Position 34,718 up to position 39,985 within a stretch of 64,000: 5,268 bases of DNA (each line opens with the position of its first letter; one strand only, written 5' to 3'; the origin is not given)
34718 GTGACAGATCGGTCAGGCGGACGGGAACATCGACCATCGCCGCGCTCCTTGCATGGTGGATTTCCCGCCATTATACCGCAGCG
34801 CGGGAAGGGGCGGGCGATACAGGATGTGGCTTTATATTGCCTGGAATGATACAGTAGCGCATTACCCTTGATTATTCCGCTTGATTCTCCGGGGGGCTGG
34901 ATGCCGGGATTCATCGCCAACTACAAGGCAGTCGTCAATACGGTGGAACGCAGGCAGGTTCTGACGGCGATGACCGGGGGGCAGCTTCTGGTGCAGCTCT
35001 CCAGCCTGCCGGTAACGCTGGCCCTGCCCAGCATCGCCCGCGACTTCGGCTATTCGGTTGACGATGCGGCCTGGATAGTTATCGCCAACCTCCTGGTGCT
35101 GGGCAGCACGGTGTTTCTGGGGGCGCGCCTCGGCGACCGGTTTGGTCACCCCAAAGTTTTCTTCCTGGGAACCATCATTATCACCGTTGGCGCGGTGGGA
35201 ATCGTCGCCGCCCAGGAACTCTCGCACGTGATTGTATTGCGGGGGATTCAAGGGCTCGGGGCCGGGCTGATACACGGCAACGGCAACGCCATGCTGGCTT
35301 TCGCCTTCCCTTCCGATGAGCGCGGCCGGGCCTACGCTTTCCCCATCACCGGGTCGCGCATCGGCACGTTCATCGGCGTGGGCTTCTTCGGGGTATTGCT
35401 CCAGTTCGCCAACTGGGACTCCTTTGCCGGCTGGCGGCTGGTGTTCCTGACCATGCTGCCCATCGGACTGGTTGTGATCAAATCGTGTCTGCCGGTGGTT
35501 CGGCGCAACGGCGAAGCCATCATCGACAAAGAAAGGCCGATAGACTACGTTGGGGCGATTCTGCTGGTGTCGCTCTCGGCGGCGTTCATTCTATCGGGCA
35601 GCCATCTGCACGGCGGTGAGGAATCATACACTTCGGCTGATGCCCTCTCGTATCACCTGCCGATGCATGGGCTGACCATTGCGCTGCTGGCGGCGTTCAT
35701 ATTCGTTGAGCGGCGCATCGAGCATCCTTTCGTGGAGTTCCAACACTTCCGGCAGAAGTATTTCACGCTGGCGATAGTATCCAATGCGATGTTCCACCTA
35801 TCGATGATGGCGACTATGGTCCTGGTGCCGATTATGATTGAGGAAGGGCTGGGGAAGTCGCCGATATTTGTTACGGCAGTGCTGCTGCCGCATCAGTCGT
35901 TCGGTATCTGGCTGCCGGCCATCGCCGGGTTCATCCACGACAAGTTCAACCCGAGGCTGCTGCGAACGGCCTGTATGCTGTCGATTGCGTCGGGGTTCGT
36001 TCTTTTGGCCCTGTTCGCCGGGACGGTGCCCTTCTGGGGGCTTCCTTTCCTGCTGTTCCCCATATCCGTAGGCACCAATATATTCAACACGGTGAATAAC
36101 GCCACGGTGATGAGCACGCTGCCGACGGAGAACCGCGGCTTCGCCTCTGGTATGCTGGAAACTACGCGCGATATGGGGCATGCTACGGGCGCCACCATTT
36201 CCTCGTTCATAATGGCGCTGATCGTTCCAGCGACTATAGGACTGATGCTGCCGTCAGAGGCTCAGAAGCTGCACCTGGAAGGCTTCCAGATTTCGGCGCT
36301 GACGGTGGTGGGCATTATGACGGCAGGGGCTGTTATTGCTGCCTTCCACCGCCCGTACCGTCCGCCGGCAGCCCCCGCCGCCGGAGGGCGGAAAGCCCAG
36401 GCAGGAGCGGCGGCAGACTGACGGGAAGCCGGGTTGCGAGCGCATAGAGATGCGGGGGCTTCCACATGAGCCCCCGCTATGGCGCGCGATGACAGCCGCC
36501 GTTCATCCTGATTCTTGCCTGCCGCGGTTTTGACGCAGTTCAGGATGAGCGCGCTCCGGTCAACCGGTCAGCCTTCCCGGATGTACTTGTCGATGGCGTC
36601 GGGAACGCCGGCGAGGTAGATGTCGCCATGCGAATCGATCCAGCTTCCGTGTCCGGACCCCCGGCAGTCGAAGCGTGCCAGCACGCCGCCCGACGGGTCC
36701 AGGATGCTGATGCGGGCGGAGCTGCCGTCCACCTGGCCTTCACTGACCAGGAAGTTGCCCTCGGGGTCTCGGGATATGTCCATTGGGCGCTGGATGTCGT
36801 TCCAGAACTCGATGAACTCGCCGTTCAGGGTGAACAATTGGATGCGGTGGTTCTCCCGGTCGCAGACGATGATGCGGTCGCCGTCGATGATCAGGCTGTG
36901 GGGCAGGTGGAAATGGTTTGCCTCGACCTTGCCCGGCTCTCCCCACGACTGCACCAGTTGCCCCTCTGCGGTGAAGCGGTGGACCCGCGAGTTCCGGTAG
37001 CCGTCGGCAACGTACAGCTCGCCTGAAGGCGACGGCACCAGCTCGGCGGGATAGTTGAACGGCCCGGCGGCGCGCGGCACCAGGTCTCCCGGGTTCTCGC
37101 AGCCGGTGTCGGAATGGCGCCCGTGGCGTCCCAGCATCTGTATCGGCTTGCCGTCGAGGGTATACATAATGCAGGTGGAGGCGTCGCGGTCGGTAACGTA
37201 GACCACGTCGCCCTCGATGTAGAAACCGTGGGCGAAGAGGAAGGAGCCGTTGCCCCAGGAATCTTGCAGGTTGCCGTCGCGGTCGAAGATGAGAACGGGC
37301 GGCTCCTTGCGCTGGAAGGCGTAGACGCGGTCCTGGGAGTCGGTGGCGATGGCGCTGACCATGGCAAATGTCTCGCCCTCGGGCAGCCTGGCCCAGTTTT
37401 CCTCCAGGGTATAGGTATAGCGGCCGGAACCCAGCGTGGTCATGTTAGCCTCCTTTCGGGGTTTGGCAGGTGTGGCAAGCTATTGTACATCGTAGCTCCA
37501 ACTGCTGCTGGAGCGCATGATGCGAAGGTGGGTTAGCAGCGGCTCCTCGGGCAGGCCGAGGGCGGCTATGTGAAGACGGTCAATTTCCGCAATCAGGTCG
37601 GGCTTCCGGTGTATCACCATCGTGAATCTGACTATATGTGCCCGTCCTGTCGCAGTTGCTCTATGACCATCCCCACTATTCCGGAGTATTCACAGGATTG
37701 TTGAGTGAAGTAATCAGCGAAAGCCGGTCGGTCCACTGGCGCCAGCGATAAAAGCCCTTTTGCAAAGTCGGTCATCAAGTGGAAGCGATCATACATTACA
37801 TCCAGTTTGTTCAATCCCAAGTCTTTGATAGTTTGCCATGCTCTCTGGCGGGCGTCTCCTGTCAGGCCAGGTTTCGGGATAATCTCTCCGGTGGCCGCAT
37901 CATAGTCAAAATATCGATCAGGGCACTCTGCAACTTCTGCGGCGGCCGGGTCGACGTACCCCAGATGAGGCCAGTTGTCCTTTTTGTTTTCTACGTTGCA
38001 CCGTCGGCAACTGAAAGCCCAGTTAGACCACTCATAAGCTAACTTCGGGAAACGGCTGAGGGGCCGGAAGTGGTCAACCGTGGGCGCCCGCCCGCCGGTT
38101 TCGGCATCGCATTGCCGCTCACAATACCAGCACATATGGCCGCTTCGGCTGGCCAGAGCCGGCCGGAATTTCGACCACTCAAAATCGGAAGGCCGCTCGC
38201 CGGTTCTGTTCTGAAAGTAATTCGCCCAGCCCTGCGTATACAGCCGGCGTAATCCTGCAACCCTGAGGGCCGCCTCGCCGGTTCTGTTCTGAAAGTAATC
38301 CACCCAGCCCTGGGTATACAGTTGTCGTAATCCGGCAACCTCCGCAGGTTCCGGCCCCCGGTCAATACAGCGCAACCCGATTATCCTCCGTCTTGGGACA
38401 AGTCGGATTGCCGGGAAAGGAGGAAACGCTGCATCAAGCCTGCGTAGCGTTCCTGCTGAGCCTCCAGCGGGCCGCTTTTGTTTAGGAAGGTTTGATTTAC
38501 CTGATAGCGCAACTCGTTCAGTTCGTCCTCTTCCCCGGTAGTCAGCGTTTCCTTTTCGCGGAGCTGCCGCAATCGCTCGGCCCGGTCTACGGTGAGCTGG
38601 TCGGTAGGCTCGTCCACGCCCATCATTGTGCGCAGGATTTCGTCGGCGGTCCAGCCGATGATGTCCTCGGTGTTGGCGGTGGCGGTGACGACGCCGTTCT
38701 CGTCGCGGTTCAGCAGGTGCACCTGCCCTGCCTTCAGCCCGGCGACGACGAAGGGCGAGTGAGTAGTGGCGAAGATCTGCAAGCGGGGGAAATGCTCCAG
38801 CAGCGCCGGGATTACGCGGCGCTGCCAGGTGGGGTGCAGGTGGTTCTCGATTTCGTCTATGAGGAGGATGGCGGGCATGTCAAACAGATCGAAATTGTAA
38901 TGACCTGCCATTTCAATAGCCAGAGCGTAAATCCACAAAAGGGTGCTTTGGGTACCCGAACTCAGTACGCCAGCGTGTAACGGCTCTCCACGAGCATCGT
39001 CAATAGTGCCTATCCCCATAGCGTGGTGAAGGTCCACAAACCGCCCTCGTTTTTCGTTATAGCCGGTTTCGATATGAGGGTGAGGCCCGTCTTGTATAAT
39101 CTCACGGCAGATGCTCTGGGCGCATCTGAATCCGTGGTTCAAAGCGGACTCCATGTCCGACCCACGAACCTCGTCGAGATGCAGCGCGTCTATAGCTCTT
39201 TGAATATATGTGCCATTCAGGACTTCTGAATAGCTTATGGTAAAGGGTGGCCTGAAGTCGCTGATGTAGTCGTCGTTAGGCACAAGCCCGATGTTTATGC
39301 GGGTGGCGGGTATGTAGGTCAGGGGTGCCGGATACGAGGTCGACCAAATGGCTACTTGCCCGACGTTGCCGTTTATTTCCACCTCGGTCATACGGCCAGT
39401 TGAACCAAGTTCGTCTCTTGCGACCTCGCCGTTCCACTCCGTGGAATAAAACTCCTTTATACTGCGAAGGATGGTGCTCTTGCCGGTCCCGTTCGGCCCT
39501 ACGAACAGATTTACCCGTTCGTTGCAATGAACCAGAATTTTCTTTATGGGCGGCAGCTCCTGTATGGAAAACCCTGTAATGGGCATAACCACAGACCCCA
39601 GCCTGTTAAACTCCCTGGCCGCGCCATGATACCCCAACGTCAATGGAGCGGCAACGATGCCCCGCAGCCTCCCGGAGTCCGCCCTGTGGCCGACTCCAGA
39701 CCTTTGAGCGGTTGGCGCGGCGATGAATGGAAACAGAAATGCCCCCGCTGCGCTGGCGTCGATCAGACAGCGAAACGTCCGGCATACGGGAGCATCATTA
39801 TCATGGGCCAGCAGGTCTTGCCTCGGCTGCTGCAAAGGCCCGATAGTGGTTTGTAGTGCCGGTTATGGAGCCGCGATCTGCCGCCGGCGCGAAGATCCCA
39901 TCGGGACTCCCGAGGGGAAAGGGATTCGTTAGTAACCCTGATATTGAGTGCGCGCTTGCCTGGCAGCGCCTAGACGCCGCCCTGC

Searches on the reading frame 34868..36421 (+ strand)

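Call 30: search_protein_families(library=ncbifam, proteins=[window:34868-36421:+], max_evalue=0.00001)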
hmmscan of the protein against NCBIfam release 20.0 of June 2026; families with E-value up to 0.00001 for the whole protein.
window:34868-36421:+ (517 aa): 35 families (the best 25 are shown)
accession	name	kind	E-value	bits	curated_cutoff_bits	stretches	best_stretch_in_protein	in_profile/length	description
TIGR00711.1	efflux_EmrB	subfamily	1.3e-41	142.9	230.2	1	33-449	5-408/485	DHA2 family efflux MFS transporter permease subunit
NF000095.1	tet_MFS_OtrB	exception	3.3e-22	78.7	999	1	25-449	18-437/563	oxytetracycline resistance efflux MFS transporter OtrB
NF000025.1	MFS_efflux_tcmA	exception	4.4e-20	71.9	999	1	31-453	27-435/538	tetracenomycin C efflux MFS transporter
NF000218.1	FexA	exception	7e-20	71.1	900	1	49-447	40-427/475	chloramphenicol/florfenicol efflux MFS transporter FexA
NF000391.1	EmrB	exception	1.9e-18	66.4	925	1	43-447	24-416/501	multidrug efflux MFS transporter permease subunit EmrB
NF007799.0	PRK10504.1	subfamily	8e-18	64.6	426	1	35-460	15-424/471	multidrug transporter subunit MdtD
NF033896.2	MFS_LfrA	equivalog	2.4e-17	62.7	825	1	31-448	21-423/504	efflux MFS transporter LfrA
NF040856.1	FexB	exception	2.6e-16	59.5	950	1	49-448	33-419/469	chloramphenicol/florfenicol efflux MFS transporter FexB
NF000031.1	MFS_efflux_LmrA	exception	3.5e-16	58.9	850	1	32-343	33-330/484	lincomycin efflux MFS transporter Lmr(A)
NF011571.1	PRK14995.1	subfamily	5.5e-16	58.4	701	1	49-466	25-426/493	SmvA family efflux MFS transporter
NF012180.1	tet_MFS_43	exception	7.2e-16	58.2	999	1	49-457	40-435/484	tetracycline efflux MFS transporter Tet(43)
NF000009.1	tet_MFS_Tcr3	exception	1.4e-15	56.9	1000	1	26-449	24-442/512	tetracycline efflux MFS transporter Tcr3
TIGR00880.1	2_A_01_02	superfamily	7.5e-15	55.3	131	1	87-203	20-130/141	multidrug resistance protein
NF012185.0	tet_MFS_L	exception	1.9e-14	53.4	925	1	29-448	13-407/457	tetracycline efflux MFS transporter Tet(L)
NF040895.2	MFS_effux_SdrM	equivalog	5.6e-14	52.1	550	1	49-453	25-408/441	multidrug efflux MFS transporter SdrM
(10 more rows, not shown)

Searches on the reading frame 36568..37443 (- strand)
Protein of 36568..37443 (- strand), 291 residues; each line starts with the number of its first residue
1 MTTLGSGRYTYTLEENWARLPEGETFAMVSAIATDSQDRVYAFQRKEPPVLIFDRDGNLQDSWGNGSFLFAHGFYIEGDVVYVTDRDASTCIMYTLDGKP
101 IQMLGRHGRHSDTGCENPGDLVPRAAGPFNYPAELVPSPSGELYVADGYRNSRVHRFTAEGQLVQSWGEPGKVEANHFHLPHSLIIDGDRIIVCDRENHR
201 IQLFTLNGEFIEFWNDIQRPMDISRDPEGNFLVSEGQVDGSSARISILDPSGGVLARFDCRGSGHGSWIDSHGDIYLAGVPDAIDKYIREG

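Call 30: search_protein_families(library=ncbifam, proteins=[window:36568-37443:-], max_evalue=0.00001)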
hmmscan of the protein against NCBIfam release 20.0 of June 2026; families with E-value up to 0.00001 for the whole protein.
window:36568-37443:- (291 aa): 1 family
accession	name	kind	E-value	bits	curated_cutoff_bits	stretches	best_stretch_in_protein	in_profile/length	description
NF035926.1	scyF_NHL_VPEP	equivalog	7.5e-16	58.2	350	1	80-215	164-284/376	scytonemin biosynthesis PEP-CTERM protein ScyF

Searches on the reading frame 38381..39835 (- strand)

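Call 30: search_protein_families(library=ncbifam, proteins=[window:38381-39835:-], max_evalue=0.00001)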
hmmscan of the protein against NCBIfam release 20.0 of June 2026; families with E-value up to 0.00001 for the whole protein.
window:38381-39835:- (484 aa): 5 families
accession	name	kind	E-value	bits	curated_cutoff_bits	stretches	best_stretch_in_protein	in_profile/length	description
NF041760.1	PtuA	equivalog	4.3e-33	115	500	1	319-455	375-509/524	retron Ec78 anti-phage system effector ATPase PtuA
TIGR04435.1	restrict_AAA_1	hypoth_equivalog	4.2e-13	48.8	300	1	322-429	420-537/568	restriction system-associated AAA family ATPase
NF038234.1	retron_eff_Eco8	equivalog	4.1e-09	35.6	250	0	84-132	1-49/679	retron Eco8 family effector endonuclease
NF047739.1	antiphage_MADS3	equivalog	1.6e-08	34.1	420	0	319-385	335-400/427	methylation-associated defense system AAA family ATPase MAD3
TIGR00611.2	recf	equivalog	8.7e-06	25.1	172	0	97-126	12-41/339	DNA replication/repair protein RecF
